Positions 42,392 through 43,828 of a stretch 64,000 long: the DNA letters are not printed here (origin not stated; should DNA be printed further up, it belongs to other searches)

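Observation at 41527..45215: GDP-mannose-3,5-epimerase-like gene, an unusual cytidylyltransferase-fold/GHMP-kinase-like fusion and a GH29 form one tight operon: a candidate L-galactose/L-fucose activation module inside a catabolic PUL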

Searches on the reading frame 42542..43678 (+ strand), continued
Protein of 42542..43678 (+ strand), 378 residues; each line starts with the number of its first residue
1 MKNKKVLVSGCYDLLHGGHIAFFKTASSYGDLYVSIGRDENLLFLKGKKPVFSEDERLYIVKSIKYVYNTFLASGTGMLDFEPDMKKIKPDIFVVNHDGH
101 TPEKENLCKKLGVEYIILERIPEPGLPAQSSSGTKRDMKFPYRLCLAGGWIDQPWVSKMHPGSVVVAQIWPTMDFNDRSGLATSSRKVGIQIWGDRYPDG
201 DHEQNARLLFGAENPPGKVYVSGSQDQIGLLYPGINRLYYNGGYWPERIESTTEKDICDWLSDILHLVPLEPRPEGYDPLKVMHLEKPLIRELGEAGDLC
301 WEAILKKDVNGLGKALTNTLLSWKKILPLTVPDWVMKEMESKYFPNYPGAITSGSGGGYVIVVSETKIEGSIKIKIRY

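Call 61: fold_search(model_id=the predicted structure, library=pdb)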
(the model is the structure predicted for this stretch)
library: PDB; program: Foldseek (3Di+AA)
matches with E <= 10: 1569; with E <= 0.001: 101
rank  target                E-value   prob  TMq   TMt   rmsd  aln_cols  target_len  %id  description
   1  3glv_A                1.1e-09  1.00  0.28  0.79   2.9       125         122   30  Crystal structure of the lipopolysaccharide core biosynthesis protein from Thermoplasma volcanium GSS1 (released 2009-05-12)
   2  2b7l_A                2.0e-08  1.00  0.27  0.84   2.4       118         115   34  Crystal Structure of CTP:Glycerol-3-Phosphate Cytidylyltransferase from Staphylococcus aureus (released 2006-06-27)
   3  4usk_A                2.8e-08  1.00  0.45  0.50   7.1       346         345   14  Unravelling the B. pseudomallei heptokinase WcbL: from Structure to Drug Discovery. (released 2016-01-13)
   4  5xf2_E                3.4e-08  1.00  0.28  0.71   2.6       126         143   20  Crystal structure of SeMet-HldC from Burkholderia pseudomallei (released 2017-07-19)
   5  2b7l_B                4.8e-08  1.00  0.27  0.85   2.4       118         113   34  Crystal Structure of CTP:Glycerol-3-Phosphate Cytidylyltransferase from Staphylococcus aureus (released 2006-06-27)
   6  5x3d                  4.8e-08  1.00  0.27  0.75   3.4       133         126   22  Crystal structure of HEP-CMP-bound form of cytidylyltransferase (CyTase) domain of Fom1 from Streptomyces wedmorensis (released 2017-09-13)
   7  5xf2_A                5.1e-08  1.00  0.29  0.72   2.5       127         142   21  Crystal structure of SeMet-HldC from Burkholderia pseudomallei (released 2017-07-19)
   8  5xf2_B                6.9e-08  1.00  0.30  0.67   3.2       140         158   18  Crystal structure of SeMet-HldC from Burkholderia pseudomallei (released 2017-07-19)
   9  4usm_A                1.1e-07  1.00  0.45  0.49   7.1       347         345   16  WcbL complex with glycerol bound to sugar site (released 2016-01-13)
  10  3k85_A                1.1e-07  1.00  0.39  0.48   9.2       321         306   16  Crystal structure of a D-glycero-D-manno-heptose 1-phosphate kinase from Bacteriodes thetaiotaomicron (released 2009-12-08)
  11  1coz_A                2.5e-07  1.00  0.30  0.83   2.6       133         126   29  CTP:GLYCEROL-3-PHOSPHATE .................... FROM BACILLUS SUBTILIS (released 1999-10-06)
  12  4n3o_B                5.8e-07  1.00  0.40  0.47   8.1       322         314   15  2.4 Angstrom Resolution Crystal Structure of Putative Sugar Kinase from Campylobacter jejuni. (released 2013-10-16)
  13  3elb                  1.1e-06  1.00  0.28  0.34   3.1       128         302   28  Human CTP: Phosphoethanolamine Cytidylyltransferase in complex with CMP (released 2008-10-21)
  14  4xsv                  2.0e-06  1.00  0.26  0.32   3.7       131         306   27  Human CTP: Phosphoethanolamine Cytidylyltransferase in complex with CTP (released 2016-03-16)
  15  4n3o_A                3.1e-06  1.00  0.41  0.46   7.8       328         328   17  2.4 Angstrom Resolution Crystal Structure of Putative Sugar Kinase from Campylobacter jejuni. (released 2013-10-16)
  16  9iip                  3.5e-06  1.00  0.45  0.47   8.5       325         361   16  Fucokinase part of FKP with beta-L-fucose 1-phosphate (released 2025-03-05)
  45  1s4e_H                1.3e-05  1.00  0.42  0.45   8.0       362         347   15  Pyrococcus furiosus galactokinase in complex with galactose, ADP and magnesium (released 2004-04-06)
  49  1s4e_F                1.5e-05  1.00  0.43  0.46   8.0       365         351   14  Pyrococcus furiosus galactokinase in complex with galactose, ADP and magnesium (released 2004-04-06)
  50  1s4e_E                1.6e-05  1.00  0.42  0.46   8.1       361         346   14  Pyrococcus furiosus galactokinase in complex with galactose, ADP and magnesium (released 2004-04-06)
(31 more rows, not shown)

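Call 63: find_encoding_contigs(protein=P0118, flank=8000, max_places=2)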
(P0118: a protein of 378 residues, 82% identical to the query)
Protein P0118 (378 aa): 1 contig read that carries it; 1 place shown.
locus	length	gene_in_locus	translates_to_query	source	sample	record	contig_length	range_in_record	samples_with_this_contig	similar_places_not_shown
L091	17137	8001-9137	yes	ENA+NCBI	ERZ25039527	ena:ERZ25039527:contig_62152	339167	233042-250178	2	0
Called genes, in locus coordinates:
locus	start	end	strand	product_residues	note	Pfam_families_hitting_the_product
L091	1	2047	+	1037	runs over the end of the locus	PF02837:Glyco_hydro_2_N, PF13364:BetaGal_ABD2, PF22666:Glyco_hydro_2_N2, PF00703:Glyco_hydro_2, PF02836:Glyco_hydro_2_C, PF16355:DUF4982, PF18565:Glyco_hydro2_C5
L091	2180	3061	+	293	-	PF01261:AP_endonuc_2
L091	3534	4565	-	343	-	PF08240:ADH_N, PF16912:Glu_dehyd_C, PF00107:ADH_zinc_N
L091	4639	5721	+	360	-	PF04909:Amidohydro_2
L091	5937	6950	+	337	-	PF00356:LacI, PF00532:Peripla_BP_1, PF13407:Peripla_BP_4, PF13377:Peripla_BP_3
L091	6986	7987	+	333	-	PF01073:3Beta_HSD, PF01370:Epimerase, PF05368:NmrA (weak), PF07993:NAD_binding_4 (faint), PF13460:NAD_binding_10, PF16363:GDP_Man_Dehyd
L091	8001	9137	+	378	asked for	PF01467:CTP_transf_like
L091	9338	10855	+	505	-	PF01120:Alpha_L_fucos, PF16757:Fucosidase_C (weak)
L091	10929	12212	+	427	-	PF07690:MFS_1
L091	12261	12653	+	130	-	PF05336:rhaM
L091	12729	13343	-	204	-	-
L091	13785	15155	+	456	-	PF01408:GFO_IDH_MocA, PF22725:GFO_IDH_MocA_C3 (weak), PF19051:GFO_IDH_MocA_C2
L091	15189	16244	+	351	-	PF14100:DUF6807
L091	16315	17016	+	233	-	PF00657:Lipase_GDSL, PF13472:Lipase_GDSL_2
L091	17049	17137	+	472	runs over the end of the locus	PF02554:CstA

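Call 64: find_encoding_contigs(protein=P0085, flank=8000, max_places=2)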
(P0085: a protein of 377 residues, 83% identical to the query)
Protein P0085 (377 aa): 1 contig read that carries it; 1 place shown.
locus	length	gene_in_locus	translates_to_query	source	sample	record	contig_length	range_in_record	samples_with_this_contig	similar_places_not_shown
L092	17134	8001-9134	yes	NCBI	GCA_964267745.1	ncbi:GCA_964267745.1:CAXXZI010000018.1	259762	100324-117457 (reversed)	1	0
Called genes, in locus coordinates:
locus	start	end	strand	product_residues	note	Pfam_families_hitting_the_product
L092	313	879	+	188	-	PF00756:Esterase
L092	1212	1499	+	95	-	-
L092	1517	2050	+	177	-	PF16499:Melibiase_2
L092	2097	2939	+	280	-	PF08305:NPCBM, PF17801:Melibiase_C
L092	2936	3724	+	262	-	PF00144:Beta-lactamase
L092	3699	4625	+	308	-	-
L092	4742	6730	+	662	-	PF22848:ASD1_dom, PF06964:Alpha-L-AF_C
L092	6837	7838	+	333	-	PF01073:3Beta_HSD, PF01370:Epimerase, PF05368:NmrA (weak), PF07993:NAD_binding_4 (faint), PF13460:NAD_binding_10 (weak), PF16363:GDP_Man_Dehyd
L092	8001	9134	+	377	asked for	PF01467:CTP_transf_like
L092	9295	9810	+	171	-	PF01120:Alpha_L_fucos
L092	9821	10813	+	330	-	PF01120:Alpha_L_fucos, PF16757:Fucosidase_C (weak)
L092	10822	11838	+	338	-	PF00356:LacI, PF00532:Peripla_BP_1, PF13407:Peripla_BP_4, PF13377:Peripla_BP_3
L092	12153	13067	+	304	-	PF02469:Fasciclin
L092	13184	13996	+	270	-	PF13411:MerR_1, PF00376:MerR (weak), PF02607:B12-binding_2 (weak)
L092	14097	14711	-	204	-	-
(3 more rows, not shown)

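Call 65: find_encoding_contigs(protein=P0024, flank=8000, max_places=2)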
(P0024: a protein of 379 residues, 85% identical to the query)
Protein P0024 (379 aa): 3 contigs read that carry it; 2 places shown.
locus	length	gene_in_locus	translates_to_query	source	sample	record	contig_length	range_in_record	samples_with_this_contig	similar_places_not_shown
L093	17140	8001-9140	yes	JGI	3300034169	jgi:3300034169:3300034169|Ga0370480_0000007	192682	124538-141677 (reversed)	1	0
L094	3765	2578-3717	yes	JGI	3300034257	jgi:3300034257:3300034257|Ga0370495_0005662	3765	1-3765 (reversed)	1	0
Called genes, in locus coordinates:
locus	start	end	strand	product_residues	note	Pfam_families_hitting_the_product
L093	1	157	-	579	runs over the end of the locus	PF02776:TPP_enzyme_N, PF00205:TPP_enzyme_M, PF02775:TPP_enzyme_C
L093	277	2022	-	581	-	PF00920:ILVD_EDD_N, PF24877:ILV_EDD_C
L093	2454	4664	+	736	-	PF02837:Glyco_hydro_2_N, PF13364:BetaGal_ABD2, PF22666:Glyco_hydro_2_N2, PF00703:Glyco_hydro_2, PF18565:Glyco_hydro2_C5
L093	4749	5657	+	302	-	PF01261:AP_endonuc_2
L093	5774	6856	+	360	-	PF04909:Amidohydro_2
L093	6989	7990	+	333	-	PF01073:3Beta_HSD, PF01370:Epimerase, PF05368:NmrA (weak), PF13460:NAD_binding_10 (weak), PF16363:GDP_Man_Dehyd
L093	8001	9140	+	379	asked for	PF01467:CTP_transf_like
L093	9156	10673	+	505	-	PF01120:Alpha_L_fucos, PF16757:Fucosidase_C (weak)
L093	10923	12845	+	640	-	PF05448:AXE1 (weak), PF00326:Peptidase_S9 (faint)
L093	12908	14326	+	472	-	-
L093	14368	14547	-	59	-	-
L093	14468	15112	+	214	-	PF07638:Sigma70_ECF, PF04542:Sigma70_r2, PF08281:Sigma70_r4_2, PF04545:Sigma70_r4 (weak)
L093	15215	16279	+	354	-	PF04773:FecR, PF16344:FecR_C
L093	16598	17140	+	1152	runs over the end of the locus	PF07660:STN (weak), PF13620:CarboxypepD_reg, PF13715:CarbopepD_reg_2, PF07715:Plug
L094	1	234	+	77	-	?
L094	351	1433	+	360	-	PF04909:Amidohydro_2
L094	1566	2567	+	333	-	PF01073:3Beta_HSD, PF01370:Epimerase, PF05368:NmrA (weak), PF13460:NAD_binding_10 (weak), PF16363:GDP_Man_Dehyd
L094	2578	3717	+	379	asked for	PF01467:CTP_transf_like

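Call 69: search_solved_structures(query=L091:10929-12212:+, max_evalue=0.00001)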
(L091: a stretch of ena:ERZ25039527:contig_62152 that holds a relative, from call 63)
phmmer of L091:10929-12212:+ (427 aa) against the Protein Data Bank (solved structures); distinct sequences matched with E-value up to 0.00001: 2.
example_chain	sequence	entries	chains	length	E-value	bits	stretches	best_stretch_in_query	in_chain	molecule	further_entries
3o7q_A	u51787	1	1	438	2.1e-101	343.1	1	16-414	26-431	L-fucose-proton symporter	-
3o7p_A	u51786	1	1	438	3.3e-100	339.1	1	16-414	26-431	L-fucose-proton symporter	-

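Call 70: search_protein_families(library=ncbifam, proteins=[L091:10929-12212:+, L091:12261-12653:+, L087:5999-7306:+, L087:4224-5972:+], max_evalue=0.00001)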
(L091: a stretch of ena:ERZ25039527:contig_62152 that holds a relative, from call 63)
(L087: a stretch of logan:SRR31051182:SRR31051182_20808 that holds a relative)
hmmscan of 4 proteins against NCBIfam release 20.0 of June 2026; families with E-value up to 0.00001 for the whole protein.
L091:10929-12212:+ (427 aa): 5 families
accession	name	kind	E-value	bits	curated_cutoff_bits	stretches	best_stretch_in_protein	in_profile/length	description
TIGR00885.1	fucP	equivalog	4.4e-121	404.9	280.4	1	16-413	3-409/410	L-fucose:H+ symporter permease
NF007524.0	PRK10133.1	equivalog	1.4e-109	366.9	427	1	15-414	25-431/438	L-fucose:H+ symporter permease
TIGR01272.1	gluP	subfamily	1.7e-54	185.4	202.55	1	98-411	1-310/310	glucose/galactose MFS transporter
NF046060.1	NagP_SO3503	equivalog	2.2e-41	142.2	625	1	14-330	4-311/423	N-acetylglucosamine MFS transporter NagP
NF002982.0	PRK03699.1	equivalog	4.2e-11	42.5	221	1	188-412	152-377/395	MFS transporter TsgA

L091:12261-12653:+ (130 aa): 0 families

L087:5999-7306:+ (435 aa): 4 families
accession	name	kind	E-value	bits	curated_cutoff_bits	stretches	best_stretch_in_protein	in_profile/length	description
TIGR00885.1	fucP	equivalog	1.9e-171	570.8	280.4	1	13-423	2-410/410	L-fucose:H+ symporter permease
NF007524.0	PRK10133.1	equivalog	1e-71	242.1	427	1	9-420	21-428/438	L-fucose:H+ symporter permease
TIGR01272.1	gluP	subfamily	1.2e-39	136.7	202.55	1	96-420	1-310/310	glucose/galactose MFS transporter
NF046060.1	NagP_SO3503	equivalog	4.8e-38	131.2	625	1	13-422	5-416/423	N-acetylglucosamine MFS transporter NagP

L087:4224-5972:+ (582 aa): 6 families
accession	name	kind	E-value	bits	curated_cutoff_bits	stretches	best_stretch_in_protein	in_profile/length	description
TIGR02199.1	rfaE_dom_II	equivalog_domain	7.7e-17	61.5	181.5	1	202-298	10-105/144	D-glycero-beta-D-manno-heptose 1-phosphate adenylyltransferase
NF009948.0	PRK13412.1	equivalog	2e-14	52.3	721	1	499-568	870-939/974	bifunctional fucokinase/fucose-1-phosphate guanylyltransferase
TIGR00125.1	cyt_tran_rel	domain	6.2e-13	48.7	27.7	1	206-267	2-62/65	adenylyltransferase/cytidyltransferase family protein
NF008454.0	PRK11316.1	equivalog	8.6e-13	47.7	521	1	166-269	305-408/475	bifunctional D-glycero-beta-D-manno-heptose-7-phosphate kinase/D-glycero-beta-D-manno-heptose 1-phosphate adenylyltransferase HldE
NF001985.0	PRK00777.1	subfamily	1e-08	35.4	104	1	203-262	4-63/157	pantetheine-phosphate adenylyltransferase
TIGR01518.1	g3p_cytidyltrns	equivalog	2.1e-08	34.3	165.4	1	206-299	1-92/125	glycerol-3-phosphate cytidylyltransferase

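Call 77: search_protein_families(library=pfam, proteins=[L020:893-2047:+, L020:2038-3513:-, L020:5053-7284:+, L020:12811-14349:-, L020:14451-16196:+, L020:16703-19999:-, L004:6423-7493:+, L004:4445-5746:-, L004:15626-16354:+, L004:19010-19939:-], max_evalue=0.0001)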
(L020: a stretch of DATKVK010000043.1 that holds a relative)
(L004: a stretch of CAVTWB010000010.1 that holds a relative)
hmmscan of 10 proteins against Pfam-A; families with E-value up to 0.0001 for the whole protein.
L020:893-2047:+ (384 aa): 1 family
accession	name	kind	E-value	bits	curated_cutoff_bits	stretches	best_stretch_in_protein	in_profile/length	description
PF00294.29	PfkB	-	3.5e-46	158.4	25.8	1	67-367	3-298/302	pfkB family carbohydrate kinase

L020:2038-3513:- (491 aa): 0 families

L020:5053-7284:+ (743 aa): 3 families
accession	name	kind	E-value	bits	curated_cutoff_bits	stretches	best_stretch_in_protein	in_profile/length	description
PF07882.17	Fucose_iso_N2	-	3.4e-92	307.5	22.3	1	327-506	1-180/180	L-fucose isomerase, second N-terminal domain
PF07881.17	Fucose_iso_N1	-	1.6e-79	266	28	1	158-326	2-169/169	L-fucose isomerase, first N-terminal domain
PF02952.23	Fucose_iso_C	-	2.9e-42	144.1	29.3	1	542-705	1-143/143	L-fucose isomerase, C-terminal domain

L020:12811-14349:- (512 aa): 0 families

L020:14451-16196:+ (581 aa): 0 families

L020:16703-19999:- (1098 aa): 1 family
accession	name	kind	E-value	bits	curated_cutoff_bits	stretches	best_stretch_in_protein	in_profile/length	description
PF13860.13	FlgD_ig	-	7.9e-12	45.4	27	1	1021-1084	11-75/79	FlgD Ig-like domain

L004:6423-7493:+ (356 aa): 1 family
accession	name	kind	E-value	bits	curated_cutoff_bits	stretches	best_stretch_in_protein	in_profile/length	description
PF02540.23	NAD_synthase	-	4.3e-76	255.7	21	1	80-327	3-242/242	NAD synthase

L004:4445-5746:- (433 aa): 0 families

L004:15626-16354:+ (242 aa): 0 families

L004:19010-19939:- (309 aa): 6 families
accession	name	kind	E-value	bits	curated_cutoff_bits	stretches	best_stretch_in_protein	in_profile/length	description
PF13489.12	Methyltransf_23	-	5.3e-13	49.5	27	1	61-213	7-124/164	Methyltransferase domain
PF13649.12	Methyltransf_25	-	2.7e-12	47.6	27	1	80-172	2-97/97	Methyltransferase domain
PF08242.18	Methyltransf_12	-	4.2e-11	43.9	30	1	80-174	1-98/98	Methyltransferase domain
PF08241.18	Methyltransf_11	-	2.1e-10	41.6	21.2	1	80-175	1-94/95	Methyltransferase domain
PF01209.24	Ubie_methyltran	-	3.9e-07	30.1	20.1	1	37-177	14-152/233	ubiE/COQ5 methyltransferase family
PF13847.12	Methyltransf_31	-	4.9e-07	30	27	1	77-175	5-108/145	Methyltransferase domain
